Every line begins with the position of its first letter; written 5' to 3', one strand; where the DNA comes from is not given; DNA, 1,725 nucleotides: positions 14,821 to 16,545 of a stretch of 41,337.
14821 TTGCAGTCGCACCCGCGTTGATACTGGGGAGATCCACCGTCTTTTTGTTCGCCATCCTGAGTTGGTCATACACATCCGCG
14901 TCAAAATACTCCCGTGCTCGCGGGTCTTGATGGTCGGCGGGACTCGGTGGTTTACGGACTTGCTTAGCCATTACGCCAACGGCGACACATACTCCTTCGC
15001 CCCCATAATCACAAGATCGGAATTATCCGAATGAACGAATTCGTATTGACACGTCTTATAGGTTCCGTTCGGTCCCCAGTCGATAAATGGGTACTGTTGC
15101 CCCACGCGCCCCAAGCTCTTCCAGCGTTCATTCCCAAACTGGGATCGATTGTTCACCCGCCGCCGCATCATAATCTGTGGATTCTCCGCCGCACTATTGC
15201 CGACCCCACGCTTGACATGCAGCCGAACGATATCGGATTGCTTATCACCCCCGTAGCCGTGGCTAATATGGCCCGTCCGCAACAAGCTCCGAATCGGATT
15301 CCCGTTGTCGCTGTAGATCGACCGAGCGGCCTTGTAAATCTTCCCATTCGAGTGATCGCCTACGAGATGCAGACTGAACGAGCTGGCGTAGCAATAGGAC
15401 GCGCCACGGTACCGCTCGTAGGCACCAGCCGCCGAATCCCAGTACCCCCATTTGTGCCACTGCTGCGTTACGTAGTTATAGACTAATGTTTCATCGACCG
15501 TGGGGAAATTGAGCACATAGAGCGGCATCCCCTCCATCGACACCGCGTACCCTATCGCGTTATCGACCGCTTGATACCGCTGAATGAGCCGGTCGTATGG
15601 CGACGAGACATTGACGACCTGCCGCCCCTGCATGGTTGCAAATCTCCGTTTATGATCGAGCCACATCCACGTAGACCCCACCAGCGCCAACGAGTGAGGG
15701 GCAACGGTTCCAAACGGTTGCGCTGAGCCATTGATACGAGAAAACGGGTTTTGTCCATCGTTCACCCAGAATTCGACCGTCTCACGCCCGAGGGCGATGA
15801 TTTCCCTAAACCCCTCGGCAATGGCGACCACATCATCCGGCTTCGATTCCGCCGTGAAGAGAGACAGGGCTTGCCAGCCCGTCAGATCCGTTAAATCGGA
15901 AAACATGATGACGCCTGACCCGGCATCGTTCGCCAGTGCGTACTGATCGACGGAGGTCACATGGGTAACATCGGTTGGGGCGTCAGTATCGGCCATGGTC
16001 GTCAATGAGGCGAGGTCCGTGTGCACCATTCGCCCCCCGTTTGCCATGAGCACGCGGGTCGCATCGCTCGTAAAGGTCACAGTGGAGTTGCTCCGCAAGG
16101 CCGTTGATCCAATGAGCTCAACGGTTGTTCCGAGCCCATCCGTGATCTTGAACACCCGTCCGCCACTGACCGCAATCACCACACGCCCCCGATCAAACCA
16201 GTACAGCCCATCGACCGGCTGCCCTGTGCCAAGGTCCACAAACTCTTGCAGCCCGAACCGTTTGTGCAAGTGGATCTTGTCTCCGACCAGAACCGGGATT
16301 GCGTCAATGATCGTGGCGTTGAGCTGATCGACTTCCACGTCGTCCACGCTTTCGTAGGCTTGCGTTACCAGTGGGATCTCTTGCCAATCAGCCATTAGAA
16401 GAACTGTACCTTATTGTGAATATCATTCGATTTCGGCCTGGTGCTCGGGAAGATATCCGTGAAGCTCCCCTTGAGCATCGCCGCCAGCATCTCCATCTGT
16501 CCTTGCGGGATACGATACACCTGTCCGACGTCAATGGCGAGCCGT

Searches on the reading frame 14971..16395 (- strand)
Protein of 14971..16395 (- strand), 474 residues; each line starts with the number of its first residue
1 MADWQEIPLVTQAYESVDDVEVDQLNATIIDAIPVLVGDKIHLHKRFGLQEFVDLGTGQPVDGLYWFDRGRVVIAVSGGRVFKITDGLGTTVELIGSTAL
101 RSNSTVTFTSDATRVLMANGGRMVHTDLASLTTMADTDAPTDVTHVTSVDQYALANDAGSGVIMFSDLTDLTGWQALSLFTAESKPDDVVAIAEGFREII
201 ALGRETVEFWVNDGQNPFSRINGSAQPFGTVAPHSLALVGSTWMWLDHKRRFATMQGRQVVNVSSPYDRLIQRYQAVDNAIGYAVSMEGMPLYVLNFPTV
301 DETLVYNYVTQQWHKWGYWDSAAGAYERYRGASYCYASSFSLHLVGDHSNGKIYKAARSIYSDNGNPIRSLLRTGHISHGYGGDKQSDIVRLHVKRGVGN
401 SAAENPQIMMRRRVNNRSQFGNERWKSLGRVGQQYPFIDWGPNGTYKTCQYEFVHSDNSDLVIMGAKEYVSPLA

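Call 26: search_protein_families(library=phrogs, proteins=[window:14971-16395:-], max_evalue=0.001)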
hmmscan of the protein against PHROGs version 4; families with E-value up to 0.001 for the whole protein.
window:14971-16395:- (474 aa): 1 family
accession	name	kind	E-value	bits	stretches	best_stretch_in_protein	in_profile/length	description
phrog_578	-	connector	6.5e-53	180.9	1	3-471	2-470/486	head closure Hc3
